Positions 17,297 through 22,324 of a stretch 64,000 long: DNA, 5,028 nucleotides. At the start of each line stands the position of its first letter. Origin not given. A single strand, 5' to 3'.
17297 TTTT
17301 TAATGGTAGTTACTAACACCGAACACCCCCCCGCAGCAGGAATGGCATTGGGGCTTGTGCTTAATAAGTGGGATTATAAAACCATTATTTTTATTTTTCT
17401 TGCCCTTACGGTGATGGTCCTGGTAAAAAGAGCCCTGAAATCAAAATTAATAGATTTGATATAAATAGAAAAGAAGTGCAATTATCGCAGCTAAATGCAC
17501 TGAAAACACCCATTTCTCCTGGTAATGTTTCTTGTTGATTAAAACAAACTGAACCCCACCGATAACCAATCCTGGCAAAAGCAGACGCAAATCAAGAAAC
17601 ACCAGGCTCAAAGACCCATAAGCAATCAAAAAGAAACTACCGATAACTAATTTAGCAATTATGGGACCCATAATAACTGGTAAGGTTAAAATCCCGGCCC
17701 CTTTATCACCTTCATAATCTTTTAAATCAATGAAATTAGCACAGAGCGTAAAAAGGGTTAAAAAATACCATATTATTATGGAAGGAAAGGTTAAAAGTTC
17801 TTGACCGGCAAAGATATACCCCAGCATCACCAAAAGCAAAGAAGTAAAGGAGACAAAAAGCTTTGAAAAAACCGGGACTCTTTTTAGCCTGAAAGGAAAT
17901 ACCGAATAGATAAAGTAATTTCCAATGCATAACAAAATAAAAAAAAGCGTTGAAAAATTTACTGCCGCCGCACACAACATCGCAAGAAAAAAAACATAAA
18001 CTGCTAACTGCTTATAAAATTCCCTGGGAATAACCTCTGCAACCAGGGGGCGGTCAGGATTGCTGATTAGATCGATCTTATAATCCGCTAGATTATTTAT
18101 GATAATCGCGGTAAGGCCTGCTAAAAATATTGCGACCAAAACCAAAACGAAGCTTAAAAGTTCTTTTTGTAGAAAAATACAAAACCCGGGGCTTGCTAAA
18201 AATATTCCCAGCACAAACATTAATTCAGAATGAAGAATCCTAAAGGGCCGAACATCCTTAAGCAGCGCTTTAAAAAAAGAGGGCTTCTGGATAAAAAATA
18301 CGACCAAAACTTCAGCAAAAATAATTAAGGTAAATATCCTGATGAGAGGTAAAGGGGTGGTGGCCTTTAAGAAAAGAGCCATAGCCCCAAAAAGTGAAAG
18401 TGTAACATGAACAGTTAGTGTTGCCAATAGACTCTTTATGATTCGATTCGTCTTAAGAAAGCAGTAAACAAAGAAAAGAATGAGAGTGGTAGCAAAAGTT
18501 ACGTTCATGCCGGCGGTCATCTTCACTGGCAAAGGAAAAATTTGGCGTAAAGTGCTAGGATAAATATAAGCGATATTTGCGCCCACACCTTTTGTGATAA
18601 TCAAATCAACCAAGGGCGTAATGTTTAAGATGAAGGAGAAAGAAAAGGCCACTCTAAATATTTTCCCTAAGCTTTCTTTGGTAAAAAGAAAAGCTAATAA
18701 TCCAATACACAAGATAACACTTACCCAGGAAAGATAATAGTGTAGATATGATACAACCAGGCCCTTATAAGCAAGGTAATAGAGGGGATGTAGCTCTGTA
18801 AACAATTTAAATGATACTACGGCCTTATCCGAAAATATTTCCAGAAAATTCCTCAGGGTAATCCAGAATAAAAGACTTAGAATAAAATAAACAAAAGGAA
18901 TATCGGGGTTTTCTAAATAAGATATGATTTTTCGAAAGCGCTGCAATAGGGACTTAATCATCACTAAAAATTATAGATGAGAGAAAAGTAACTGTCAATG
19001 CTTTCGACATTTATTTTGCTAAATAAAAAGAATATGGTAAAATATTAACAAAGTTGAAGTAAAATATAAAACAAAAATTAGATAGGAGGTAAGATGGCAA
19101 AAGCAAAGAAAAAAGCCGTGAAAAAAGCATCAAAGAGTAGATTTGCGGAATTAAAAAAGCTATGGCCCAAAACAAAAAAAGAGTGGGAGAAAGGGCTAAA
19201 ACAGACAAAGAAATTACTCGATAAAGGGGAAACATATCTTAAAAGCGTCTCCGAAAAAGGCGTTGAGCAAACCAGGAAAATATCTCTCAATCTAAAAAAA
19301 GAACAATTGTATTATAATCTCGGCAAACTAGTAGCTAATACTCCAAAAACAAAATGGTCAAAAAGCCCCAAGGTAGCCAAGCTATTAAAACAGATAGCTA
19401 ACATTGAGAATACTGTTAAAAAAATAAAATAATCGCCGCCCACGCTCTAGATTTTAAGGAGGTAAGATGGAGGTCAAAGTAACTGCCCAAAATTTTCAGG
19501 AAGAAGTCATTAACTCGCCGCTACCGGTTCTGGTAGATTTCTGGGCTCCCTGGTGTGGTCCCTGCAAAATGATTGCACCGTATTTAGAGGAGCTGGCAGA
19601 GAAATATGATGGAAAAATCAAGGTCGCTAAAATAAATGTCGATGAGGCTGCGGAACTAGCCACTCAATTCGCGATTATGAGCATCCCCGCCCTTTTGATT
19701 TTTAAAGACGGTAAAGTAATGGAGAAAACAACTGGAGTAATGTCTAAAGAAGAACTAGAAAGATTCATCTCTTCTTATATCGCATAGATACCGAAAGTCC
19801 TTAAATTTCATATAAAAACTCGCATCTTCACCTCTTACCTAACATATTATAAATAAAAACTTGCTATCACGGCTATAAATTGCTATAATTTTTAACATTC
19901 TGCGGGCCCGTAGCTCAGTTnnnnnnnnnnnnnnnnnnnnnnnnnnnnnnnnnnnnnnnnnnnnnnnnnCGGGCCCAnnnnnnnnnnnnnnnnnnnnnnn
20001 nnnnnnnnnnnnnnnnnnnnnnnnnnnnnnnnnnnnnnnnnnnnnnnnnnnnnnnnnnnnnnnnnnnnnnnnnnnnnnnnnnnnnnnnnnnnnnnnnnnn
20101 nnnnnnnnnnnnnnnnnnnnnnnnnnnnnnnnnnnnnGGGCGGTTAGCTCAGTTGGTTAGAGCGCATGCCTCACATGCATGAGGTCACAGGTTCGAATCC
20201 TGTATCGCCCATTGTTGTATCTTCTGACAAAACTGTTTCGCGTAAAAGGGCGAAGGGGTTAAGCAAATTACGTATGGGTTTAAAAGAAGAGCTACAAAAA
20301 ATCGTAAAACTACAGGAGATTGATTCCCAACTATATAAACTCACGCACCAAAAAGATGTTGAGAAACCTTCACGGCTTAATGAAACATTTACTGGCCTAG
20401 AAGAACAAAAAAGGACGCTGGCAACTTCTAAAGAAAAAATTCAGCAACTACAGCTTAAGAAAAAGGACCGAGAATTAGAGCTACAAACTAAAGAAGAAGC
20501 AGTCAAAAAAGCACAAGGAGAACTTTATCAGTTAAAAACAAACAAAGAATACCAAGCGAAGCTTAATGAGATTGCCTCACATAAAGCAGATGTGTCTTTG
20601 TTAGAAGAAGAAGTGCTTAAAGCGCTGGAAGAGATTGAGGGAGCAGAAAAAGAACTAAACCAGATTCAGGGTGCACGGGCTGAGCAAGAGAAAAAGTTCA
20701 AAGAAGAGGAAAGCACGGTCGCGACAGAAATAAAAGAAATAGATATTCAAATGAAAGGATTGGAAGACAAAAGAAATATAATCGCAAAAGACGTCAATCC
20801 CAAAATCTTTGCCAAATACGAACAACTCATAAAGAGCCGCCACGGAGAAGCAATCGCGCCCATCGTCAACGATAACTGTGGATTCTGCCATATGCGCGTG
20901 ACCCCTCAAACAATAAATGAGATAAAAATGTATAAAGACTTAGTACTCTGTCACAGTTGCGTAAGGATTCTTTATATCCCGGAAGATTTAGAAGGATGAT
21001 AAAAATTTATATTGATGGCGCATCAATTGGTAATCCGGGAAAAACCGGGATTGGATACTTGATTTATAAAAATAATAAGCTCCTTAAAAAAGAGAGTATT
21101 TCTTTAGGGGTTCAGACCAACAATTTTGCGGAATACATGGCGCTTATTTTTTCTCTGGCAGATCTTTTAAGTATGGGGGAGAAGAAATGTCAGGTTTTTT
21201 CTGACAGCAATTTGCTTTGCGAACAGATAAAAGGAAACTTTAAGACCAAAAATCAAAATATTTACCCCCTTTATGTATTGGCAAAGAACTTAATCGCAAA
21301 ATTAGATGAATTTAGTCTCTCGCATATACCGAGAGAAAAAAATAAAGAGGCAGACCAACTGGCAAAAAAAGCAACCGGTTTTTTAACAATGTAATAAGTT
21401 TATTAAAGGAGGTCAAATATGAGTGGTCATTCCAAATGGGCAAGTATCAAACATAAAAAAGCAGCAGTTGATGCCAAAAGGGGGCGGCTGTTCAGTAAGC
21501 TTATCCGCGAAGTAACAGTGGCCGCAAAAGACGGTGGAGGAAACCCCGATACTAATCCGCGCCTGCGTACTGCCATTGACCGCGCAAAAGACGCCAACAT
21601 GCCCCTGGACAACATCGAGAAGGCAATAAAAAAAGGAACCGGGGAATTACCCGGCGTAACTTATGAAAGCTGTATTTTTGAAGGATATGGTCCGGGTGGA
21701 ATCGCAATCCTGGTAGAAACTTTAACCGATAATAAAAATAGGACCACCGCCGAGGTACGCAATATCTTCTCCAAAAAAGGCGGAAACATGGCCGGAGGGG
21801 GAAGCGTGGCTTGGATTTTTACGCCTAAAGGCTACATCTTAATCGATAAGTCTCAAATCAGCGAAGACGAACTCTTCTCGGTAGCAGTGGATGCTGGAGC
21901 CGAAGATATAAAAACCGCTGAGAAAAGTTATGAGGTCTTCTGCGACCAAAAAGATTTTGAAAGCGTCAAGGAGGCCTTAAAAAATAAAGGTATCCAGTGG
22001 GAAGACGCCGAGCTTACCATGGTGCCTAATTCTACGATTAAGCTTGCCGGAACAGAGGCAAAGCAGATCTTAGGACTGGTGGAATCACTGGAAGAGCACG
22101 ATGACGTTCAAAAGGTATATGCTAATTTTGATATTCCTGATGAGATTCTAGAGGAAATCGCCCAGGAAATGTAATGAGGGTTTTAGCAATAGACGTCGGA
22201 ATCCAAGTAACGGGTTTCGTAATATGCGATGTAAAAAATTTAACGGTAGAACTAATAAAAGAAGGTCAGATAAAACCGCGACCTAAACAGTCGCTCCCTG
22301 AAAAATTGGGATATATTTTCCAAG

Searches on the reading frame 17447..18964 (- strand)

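Call 93: search_protein_families(library=pfam, proteins=[window:17447-18964:-], max_evalue=0.00001)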
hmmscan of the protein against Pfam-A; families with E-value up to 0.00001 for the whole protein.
window:17447-18964:- (505 aa): 1 family
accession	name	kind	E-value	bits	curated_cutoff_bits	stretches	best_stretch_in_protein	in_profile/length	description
PF01040.23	UbiA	-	3.9e-27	95.6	34.2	1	251-471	6-223/250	UbiA prenyltransferase family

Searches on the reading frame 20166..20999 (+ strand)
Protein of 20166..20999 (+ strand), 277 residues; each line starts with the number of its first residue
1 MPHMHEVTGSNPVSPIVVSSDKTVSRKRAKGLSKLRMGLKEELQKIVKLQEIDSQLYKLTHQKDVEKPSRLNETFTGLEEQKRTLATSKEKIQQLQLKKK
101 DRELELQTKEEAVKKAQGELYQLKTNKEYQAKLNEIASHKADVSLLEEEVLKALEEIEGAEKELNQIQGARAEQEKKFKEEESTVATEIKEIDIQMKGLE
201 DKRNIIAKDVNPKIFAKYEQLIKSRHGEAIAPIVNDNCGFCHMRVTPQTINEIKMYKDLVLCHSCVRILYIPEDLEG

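Call 94: search_protein_families(library=pfam, proteins=[window:20166-20999:+], max_evalue=0.00001)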
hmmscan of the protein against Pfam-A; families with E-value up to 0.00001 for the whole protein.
window:20166-20999:+ (277 aa): 2 families
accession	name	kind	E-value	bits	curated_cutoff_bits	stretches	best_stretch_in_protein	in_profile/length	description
PF24481.2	CT398_CC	-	9e-09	35.9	27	1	49-224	1-178/180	CT398-like coiled coil hairpin domain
PF02591.20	Zn_ribbon_9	-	8.4e-08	32.6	29.1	1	238-269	2-33/33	C4-type zinc ribbon domain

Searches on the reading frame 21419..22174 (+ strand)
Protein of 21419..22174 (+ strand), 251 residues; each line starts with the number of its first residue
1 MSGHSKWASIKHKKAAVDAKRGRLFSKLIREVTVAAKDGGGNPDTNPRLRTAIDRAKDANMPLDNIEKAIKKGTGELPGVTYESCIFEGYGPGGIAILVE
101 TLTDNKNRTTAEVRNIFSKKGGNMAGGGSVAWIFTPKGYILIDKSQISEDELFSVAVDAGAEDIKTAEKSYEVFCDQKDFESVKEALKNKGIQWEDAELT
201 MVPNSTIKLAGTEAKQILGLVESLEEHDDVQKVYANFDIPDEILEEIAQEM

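Call 94: search_protein_families(library=pfam, proteins=[window:21419-22174:+], max_evalue=0.00001)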
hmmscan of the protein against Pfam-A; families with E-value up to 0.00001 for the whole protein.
window:21419-22174:+ (251 aa): 2 families
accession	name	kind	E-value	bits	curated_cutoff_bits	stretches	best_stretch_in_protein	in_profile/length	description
PF01709.26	Transcrip_reg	-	5.8e-59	198.8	27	1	82-237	1-160/160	TACO1/YebC second and third domain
PF20772.2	TACO1_YebC_N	-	1.5e-34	118.7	36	1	5-76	1-73/73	TACO1/YebC protein N-terminal domain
